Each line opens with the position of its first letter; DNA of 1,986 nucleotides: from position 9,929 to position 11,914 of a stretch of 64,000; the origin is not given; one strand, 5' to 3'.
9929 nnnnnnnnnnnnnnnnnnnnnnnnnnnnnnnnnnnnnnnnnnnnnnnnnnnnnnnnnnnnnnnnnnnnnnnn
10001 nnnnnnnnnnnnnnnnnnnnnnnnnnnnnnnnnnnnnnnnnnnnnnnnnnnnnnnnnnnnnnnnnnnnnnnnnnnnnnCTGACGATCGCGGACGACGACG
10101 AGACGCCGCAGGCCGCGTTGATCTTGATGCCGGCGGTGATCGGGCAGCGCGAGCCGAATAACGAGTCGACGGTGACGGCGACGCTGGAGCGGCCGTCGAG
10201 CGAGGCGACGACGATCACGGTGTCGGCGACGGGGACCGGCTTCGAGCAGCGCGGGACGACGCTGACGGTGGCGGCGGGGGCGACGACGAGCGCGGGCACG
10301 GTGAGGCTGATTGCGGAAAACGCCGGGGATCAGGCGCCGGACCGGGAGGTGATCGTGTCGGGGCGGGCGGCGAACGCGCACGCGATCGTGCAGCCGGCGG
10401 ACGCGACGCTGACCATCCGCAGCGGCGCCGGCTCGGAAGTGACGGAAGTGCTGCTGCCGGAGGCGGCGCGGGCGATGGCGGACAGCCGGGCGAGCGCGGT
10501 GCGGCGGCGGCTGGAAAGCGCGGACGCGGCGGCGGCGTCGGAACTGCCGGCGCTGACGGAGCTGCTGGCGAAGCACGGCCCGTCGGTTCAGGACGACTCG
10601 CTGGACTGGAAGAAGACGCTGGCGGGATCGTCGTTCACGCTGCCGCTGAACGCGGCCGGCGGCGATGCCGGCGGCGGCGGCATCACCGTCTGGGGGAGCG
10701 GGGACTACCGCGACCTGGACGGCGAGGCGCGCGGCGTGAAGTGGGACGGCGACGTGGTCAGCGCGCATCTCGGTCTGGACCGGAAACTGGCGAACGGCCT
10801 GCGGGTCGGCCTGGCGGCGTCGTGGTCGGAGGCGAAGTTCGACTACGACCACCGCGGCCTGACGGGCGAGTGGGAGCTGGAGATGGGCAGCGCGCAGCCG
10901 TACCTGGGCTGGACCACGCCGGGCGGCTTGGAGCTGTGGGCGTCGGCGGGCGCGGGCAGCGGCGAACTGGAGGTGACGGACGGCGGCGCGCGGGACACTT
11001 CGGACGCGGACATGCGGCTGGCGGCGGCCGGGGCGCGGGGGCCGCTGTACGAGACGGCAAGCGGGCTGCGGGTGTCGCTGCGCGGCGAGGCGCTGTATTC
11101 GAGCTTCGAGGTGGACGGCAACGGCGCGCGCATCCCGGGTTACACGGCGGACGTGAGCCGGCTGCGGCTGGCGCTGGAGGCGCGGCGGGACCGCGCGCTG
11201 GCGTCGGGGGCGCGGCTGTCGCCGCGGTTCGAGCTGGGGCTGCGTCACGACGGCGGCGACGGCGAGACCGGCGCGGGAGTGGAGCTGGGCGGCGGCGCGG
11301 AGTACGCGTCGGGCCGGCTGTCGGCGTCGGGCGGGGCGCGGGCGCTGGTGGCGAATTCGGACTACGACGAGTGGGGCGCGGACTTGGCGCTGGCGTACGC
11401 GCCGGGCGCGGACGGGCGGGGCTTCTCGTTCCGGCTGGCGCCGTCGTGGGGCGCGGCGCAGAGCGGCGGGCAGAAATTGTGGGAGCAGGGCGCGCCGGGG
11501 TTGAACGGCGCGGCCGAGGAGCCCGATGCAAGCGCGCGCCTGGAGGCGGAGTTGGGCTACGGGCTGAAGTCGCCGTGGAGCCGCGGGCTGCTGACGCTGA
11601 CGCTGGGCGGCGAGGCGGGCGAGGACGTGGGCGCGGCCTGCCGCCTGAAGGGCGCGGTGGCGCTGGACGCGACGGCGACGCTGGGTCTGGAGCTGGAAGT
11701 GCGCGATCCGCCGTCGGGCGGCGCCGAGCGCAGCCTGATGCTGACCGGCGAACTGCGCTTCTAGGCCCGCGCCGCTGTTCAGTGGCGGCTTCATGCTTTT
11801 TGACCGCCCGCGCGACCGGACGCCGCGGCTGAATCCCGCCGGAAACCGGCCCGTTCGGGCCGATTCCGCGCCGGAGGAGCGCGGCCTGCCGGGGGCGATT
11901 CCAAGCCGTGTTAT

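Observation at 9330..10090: Cluster of at least 4-5 frameshifts in a 750-bp stretch of autotransporter gene 1: pseudogene or repeat-driven assembly error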

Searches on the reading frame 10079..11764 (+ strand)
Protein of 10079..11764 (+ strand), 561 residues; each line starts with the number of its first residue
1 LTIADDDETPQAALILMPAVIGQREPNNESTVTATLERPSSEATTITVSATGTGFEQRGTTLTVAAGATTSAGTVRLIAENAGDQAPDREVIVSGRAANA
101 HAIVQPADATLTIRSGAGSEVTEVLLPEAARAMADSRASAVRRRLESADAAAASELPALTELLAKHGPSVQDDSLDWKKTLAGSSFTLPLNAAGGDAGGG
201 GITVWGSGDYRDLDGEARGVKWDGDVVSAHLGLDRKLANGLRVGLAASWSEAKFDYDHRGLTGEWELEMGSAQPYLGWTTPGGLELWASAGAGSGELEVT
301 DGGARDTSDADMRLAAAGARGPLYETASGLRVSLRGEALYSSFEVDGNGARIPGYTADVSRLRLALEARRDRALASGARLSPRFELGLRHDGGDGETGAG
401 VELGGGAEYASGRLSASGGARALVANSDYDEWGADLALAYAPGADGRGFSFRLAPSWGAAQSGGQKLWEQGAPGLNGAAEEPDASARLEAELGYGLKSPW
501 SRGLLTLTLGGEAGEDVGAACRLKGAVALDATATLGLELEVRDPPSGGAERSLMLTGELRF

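Call 8: search_protein_families(library=pfam, proteins=[window:10079-11764:+], max_evalue=0.01)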
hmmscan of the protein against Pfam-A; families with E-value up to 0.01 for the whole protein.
window:10079-11764:+ (561 aa): 1 family
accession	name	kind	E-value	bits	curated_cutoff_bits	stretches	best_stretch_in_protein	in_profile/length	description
PF03797.25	Autotransporter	-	6.8e-09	36.3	26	1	204-408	1-220/255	Autotransporter beta-domain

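Call 12: find_related_loci(query=window:10079-11761:+, collection=genome_contigs, flank=10000)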
Query window:10079-11761:+ (561 aa) in genome_contigs; peptide patterns used: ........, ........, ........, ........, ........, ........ (x = any residue, [..] = any of these).
124 stretches matched a pattern, but none encodes a relative of the query by tblastn (E <= 1e-3).
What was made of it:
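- Tried and rejected: A scan with the barrel found nothing (call 12).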

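Call 13: find_homologous_proteins(query=window:10079-11761:+, max_evalue=0.00001)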
Query window:10079-11761:+ (561 aa): 363 proteins with E <= 0.00001 among 8000 candidates; the best 120 are listed.
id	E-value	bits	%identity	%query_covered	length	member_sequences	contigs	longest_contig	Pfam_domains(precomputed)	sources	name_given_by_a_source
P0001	0.0e+0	1192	100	100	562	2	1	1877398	PF03797.26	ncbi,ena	-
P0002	2.1e-285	966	82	100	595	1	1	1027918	PF03797.26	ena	-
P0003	5.9e-282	955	84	94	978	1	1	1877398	PF03797.26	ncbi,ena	-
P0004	3.7e-261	886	76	100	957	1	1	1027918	PF03797.26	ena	-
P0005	1.1e-258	878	84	89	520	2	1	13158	PF03797.26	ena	-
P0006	3.4e-238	810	72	100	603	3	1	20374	PF03797.26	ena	-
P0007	6.5e-231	786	69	100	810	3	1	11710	PF20579.5,PF03797.26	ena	-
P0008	8.0e-223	760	70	98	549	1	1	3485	PF03797.26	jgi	-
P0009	5.9e-201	687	61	100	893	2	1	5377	PF03797.26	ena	-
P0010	5.7e-146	506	50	99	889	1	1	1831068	PF03797.26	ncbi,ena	-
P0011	1.3e-144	501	56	82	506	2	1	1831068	PF03797.26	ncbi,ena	-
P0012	1.4e-143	498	58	79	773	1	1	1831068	PF03797.26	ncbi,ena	-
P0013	3.0e-135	470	56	82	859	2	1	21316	PF21027.4,PF22352.3,PF03797.26,PF18911.7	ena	-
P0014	1.7e-125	438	56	71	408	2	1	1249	PF03797.26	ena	-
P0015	1.7e-85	306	40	100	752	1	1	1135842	PF03797.26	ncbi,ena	-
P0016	5.5e-82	295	41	98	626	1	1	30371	PF03797.26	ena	-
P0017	1.3e-78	283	38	95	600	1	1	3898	PF03160.21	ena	-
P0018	2.4e-78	283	41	89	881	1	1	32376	PF05036.19,PF03797.26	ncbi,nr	ncbi:MAG: autotransporter outer membrane beta-barrel domain-containing protein [Alphaproteobacteria 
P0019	7.7e-78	281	41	81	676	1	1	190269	PF03797.26,PF00041.28,PF16656.12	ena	-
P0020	9.7e-78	281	42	79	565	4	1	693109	PF03797.26,PF00041.28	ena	-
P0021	1.4e-77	280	40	79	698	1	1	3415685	PF03797.26,PF05345.19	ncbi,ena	-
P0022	4.4e-77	279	40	81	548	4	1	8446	PF03797.26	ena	-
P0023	5.5e-77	278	41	79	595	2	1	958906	PF03797.26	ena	-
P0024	1.6e-76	277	41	79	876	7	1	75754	PF03797.26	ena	-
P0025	1.8e-76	276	42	79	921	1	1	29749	PF03797.26,PF05345.19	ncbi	-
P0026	3.8e-76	275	39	81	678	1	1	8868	PF03797.26,PF25833.1,PF00041.28,PF16656.12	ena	-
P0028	1.6e-75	273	41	87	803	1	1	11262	PF25059.2,PF03797.26,PF00041.28,PF16656.12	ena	-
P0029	2.7e-75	273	41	79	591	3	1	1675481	PF03797.26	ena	-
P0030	3.3e-75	272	41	80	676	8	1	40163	PF03797.26,PF00041.28,PF16656.12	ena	-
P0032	4.3e-75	272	39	89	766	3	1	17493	PF03160.21,PF03797.26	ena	-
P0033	4.8e-75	272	38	100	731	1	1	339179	PF03160.21,PF03797.26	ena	-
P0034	7.3e-75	271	41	78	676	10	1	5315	PF03797.26,PF00041.28,PF16656.12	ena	-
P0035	8.6e-75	271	40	78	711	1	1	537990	PF03797.26,PF05345.19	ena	-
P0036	8.8e-75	271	39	79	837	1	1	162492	PF03797.26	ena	-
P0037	2.1e-74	270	40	79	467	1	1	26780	PF03797.26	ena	-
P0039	2.1e-74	270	40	78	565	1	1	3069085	PF03797.26,PF00041.28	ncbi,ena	-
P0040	2.5e-74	269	41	79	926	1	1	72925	PF03160.21,PF03797.26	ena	-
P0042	4.0e-74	269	41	77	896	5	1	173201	PF12733.14,PF03797.26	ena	-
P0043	6.4e-74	268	41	78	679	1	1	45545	PF03797.26,PF00041.28,PF16656.12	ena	-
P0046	4.3e-73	265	37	85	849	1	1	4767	PF03797.26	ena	-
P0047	5.5e-73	265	40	81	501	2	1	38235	PF03797.26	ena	-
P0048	6.1e-73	265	38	78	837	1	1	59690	PF03797.26,PF08269.18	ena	-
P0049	6.1e-73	265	40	78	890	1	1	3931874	PF12733.14,PF03797.26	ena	-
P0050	8.0e-73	264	40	83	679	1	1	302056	PF03797.26,PF00041.28,PF16656.12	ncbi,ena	-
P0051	1.1e-72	264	39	78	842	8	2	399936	PF03797.26,PF08269.18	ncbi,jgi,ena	-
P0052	1.3e-72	264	37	97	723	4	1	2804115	PF03160.21,PF03797.26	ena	-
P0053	1.9e-72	263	36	92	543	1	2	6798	PF03797.26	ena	-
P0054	2.4e-72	263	41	79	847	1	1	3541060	PF03797.26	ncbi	-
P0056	5.6e-72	262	35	85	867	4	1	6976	PF03797.26,PF08269.18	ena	-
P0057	5.6e-72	262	39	79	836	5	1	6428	PF03797.26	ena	-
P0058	9.6e-72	261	39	79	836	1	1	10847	PF03797.26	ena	-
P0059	1.1e-71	261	40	78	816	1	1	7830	PF12733.14,PF03797.26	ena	-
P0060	1.2e-71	261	37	88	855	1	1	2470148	PF03797.26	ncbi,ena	-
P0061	1.2e-71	261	38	78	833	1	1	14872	PF03797.26,PF08269.18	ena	-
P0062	2.0e-71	260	40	79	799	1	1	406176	PF03797.26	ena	-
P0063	2.3e-71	260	39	77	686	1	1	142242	PF12733.14,PF03797.26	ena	-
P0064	2.8e-71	259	38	79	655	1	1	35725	PF03797.26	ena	-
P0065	3.3e-71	259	37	81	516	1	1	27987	PF03797.26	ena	-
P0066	8.3e-71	258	37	78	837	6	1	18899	PF03797.26,PF08269.18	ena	-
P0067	8.9e-71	258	39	78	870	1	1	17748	PF03797.26,PF08269.18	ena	-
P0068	1.6e-70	257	38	78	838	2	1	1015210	PF03797.26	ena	-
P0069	1.6e-70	257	37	100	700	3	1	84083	PF03160.21,PF03797.26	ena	-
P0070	1.8e-70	257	39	78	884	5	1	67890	PF03797.26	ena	-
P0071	1.9e-70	257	37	100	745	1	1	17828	PF03160.21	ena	-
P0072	5.7e-70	255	38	78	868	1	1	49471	PF03797.26,PF08269.18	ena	-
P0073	6.6e-70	255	38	79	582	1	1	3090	PF03797.26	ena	-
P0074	8.4e-70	254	39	79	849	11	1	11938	PF03797.26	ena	-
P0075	9.6e-70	254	41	71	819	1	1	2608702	PF03797.26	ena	-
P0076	1.1e-69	254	40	72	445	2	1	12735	PF03797.26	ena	-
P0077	1.1e-69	254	40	79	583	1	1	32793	PF03797.26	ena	-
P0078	2.1e-69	253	39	79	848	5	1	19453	PF03797.26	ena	-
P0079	2.3e-69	253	37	78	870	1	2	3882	PF03797.26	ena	-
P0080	2.8e-69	253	38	79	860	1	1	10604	PF03797.26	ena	-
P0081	3.1e-69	253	41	80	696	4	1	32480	PF17963.8,PF17892.8,PF17803.8,PF03797.26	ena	-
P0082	4.0e-69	252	37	97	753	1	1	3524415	PF03160.21,PF03797.26,PF05345.19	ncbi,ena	-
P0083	4.4e-69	252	37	79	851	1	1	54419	PF03797.26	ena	-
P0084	1.2e-68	251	38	78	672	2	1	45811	PF03797.26,PF08269.18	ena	-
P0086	1.5e-68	250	39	79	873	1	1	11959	PF03797.26,PF08269.18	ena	-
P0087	1.5e-68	250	41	79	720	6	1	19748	PF03797.26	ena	-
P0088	1.6e-68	250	39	79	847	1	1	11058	PF03797.26,PF08269.18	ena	-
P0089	1.8e-68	250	37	87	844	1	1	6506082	PF03797.26,PF08269.18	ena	-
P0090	2.0e-68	250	39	79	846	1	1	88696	PF03797.26,PF08269.18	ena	-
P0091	3.5e-68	249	36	94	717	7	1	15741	PF03797.26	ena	-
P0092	4.3e-68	249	36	78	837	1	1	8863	PF03797.26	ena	-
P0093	6.1e-68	248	38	78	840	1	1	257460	PF03797.26,PF08269.18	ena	-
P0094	6.7e-68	248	39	79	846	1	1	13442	PF03797.26,PF08269.18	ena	-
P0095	8.7e-68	248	38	79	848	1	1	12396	PF03797.26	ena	-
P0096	9.0e-68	248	41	80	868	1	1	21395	PF03797.26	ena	-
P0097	9.3e-68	248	39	79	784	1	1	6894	PF03797.26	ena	-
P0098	1.4e-67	247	38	78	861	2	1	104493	PF03797.26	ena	-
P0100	1.8e-67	247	37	79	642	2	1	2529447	PF03797.26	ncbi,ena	-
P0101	2.0e-67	247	41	69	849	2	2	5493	PF03797.26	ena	-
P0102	2.7e-67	246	38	79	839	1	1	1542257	PF03797.26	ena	-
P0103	2.9e-67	246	38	78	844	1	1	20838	PF03797.26,PF08269.18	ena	-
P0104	2.9e-67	246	36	79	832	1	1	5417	PF03797.26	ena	-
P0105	3.3e-67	246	37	79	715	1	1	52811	PF03797.26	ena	-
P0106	3.4e-67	246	38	79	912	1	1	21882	PF03797.26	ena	-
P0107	5.9e-67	245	38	83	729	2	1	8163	PF17963.8,PF00028.24,PF17803.8,PF03797.26,PF05345.19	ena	-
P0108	6.2e-67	245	36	88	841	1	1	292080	PF03797.26,PF08269.18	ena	-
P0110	2.2e-66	243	38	78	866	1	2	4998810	PF03797.26,PF08269.18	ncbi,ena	-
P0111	2.4e-66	243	38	79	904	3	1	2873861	PF03797.26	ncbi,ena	-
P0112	2.5e-66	243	38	95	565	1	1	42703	PF03797.26,PF26918.1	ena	-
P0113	3.7e-66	242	39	79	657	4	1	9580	PF03797.26,PF08269.18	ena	-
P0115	1.1e-65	241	38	91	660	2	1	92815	PF03160.21,PF03797.26,PF05345.19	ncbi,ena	-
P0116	1.2e-65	241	38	78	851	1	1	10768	PF03797.26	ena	-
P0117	1.4e-65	241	38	79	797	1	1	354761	PF03797.26,PF08269.18,PF17200.11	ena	-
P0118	1.9e-65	240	38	78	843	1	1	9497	PF03797.26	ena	-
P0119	2.2e-65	240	39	79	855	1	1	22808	PF03797.26,PF08269.18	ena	-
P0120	2.2e-65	240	36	94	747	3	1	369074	PF13817.12,PF03797.26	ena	-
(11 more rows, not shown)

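Call 14: find_encoding_contigs(protein=P0001, flank=10000, max_places=4)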
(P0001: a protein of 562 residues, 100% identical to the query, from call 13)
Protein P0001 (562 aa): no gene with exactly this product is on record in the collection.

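Call 15: find_encoding_contigs(protein=P0002, flank=10000, max_places=4)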
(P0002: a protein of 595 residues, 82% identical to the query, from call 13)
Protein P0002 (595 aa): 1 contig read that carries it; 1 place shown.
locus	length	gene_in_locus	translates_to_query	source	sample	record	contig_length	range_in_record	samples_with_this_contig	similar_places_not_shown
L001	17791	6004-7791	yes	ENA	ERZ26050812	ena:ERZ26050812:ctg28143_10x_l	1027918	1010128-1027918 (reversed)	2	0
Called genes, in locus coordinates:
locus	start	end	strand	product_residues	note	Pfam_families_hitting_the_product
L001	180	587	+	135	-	PF02979:NHase_alpha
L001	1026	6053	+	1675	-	PF23667:CUB_CDCP1_1 (faint), PF20736:Glyco_hydro127M (faint)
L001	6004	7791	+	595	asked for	PF03797:Autotransporter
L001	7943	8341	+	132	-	PF02979:NHase_alpha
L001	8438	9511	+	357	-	PF00933:Glyco_hydro_3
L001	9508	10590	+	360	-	PF00924:MS_channel_2nd, PF21082:MS_channel_3rd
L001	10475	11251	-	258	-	PF10972:CsiV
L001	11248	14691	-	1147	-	PF17757:UvrB_inter, PF21132:MFD_D3, PF02559:CarD_TRCF_RID, PF00270:DEAD, PF04851:ResIII (weak), PF00271:Helicase_C, PF22590:Cas3-like_C_2 (faint), PF03461:TRCF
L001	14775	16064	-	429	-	PF01266:DAO (faint), PF05834:Lycopene_cycl (faint), PF07992:Pyr_redox_2, PF13450:NAD_binding_8 (weak), PF21706:FCSD_central, PF09242:FCSD-flav_bind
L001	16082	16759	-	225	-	PF00034:Cytochrom_C (faint), PF13442:Cytochrome_CBB3 (faint)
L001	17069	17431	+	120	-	-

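Call 19: find_encoding_contigs(protein=P0005, flank=10000, max_places=4)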
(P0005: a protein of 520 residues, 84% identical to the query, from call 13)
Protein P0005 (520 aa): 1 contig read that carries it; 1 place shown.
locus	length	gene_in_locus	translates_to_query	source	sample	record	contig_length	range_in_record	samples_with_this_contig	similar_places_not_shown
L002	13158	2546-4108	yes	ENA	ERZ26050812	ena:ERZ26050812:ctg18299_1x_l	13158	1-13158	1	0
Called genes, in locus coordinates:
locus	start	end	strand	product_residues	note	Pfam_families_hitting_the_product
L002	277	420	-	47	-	-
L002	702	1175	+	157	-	-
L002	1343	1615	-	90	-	-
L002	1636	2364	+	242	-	-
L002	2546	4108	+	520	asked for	PF03797:Autotransporter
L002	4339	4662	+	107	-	-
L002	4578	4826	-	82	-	-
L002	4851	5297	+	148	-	PF02979:NHase_alpha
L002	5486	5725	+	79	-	-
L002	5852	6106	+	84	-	PF02979:NHase_alpha (weak)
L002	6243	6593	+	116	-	PF02979:NHase_alpha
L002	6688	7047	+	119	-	PF02979:NHase_alpha (weak)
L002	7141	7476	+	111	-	PF02979:NHase_alpha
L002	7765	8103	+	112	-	PF02979:NHase_alpha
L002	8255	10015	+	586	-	PF01368:DHH, PF02272:DHHA1, PF17768:RecJ_OB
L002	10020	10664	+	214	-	PF01467:CTP_transf_like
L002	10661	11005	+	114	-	PF02410:RsfS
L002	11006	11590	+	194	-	PF02545:Maf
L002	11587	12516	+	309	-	PF13116:YhdP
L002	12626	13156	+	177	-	?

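Call 20: find_encoding_contigs(protein=P0006, flank=10000, max_places=4)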
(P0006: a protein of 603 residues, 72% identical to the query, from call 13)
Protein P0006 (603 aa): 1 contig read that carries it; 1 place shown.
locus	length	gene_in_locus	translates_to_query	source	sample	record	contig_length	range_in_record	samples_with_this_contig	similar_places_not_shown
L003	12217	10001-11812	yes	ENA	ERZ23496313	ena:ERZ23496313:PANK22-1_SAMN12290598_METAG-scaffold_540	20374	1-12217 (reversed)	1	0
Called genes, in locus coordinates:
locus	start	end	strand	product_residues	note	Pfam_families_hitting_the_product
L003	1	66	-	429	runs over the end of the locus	PF01555:N6_N4_Mtase, PF01844:HNH, PF14279:HNH_5 (weak)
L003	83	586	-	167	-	PF04355:BamE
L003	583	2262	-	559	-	PF02463:SMC_N, PF13476:AAA_23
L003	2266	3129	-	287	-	PF01513:NAD_kinase, PF20143:NAD_kinase_C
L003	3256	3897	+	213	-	PF01025:GrpE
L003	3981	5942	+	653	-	PF00012:HSP70, PF06723:MreB_Mbl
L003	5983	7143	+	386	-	PF00226:DnaJ, PF01556:DnaJ_C, PF00684:DnaJ_CXXCXGXG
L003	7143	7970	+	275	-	PF01113:DapB_N, PF05173:DapB_C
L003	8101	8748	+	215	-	-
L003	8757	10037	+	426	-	PF03160:Calx-beta (weak)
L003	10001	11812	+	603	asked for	PF03797:Autotransporter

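Call 21: find_encoding_contigs(protein=P0003, flank=10000, max_places=4)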
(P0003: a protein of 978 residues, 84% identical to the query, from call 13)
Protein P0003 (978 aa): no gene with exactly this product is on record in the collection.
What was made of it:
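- Tried and rejected: Their contig could not be retrieved (calls 14, 21).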

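Call 24: find_encoding_contigs(protein=P0007, flank=10000, max_places=4)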
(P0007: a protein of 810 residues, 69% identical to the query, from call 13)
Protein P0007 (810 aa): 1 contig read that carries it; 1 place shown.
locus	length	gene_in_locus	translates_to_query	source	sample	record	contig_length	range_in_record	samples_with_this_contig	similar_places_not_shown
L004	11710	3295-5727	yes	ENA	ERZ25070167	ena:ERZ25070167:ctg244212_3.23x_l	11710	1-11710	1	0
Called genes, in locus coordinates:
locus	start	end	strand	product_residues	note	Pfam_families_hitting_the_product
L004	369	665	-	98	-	-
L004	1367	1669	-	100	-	-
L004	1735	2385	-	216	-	-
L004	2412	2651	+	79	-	-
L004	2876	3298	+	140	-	-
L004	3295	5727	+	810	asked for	PF20579:LapA (faint), PF03797:Autotransporter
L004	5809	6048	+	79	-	PF02609:Exonuc_VII_S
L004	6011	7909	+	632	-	PF13292:DXP_synthase_N, PF02775:TPP_enzyme_C (faint), PF02779:Transket_pyr, PF02780:Transketolase_C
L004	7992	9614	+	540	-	PF01053:Cys_Met_Meta_PP, PF00155:Aminotran_1_2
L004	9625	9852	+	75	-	-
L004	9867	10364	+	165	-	PF00334:NDK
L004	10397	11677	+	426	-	PF13393:tRNA-synt_His, PF00587:tRNA-synt_2b, PF03129:HGTP_anticodon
